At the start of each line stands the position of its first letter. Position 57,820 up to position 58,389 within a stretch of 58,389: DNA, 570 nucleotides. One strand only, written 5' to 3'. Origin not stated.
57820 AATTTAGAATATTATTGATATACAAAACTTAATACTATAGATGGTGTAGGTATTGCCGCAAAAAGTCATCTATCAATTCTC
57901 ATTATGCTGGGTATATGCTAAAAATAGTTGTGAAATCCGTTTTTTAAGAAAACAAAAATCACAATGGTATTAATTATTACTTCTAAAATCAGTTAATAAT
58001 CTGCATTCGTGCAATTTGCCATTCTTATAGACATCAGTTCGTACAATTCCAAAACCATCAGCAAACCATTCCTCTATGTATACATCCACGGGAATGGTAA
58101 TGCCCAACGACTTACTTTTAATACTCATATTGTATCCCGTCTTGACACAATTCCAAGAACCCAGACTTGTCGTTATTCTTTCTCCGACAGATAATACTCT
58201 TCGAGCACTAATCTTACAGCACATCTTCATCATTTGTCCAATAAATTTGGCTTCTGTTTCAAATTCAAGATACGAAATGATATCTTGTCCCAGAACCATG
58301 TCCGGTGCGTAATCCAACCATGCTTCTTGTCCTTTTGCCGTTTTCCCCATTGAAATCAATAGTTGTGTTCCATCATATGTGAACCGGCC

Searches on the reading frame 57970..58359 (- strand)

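Call 17: search_protein_families(library=pfam, proteins=[window:57970-58359:-], max_evalue=0.001)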
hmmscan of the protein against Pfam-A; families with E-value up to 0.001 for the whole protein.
window:57970-58359:- (129 aa): 1 family
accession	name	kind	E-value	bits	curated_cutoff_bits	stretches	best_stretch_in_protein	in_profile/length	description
PF21347.3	DUF3108_like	-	1.4e-11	45.1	27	1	42-117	123-194/199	DUF3108-like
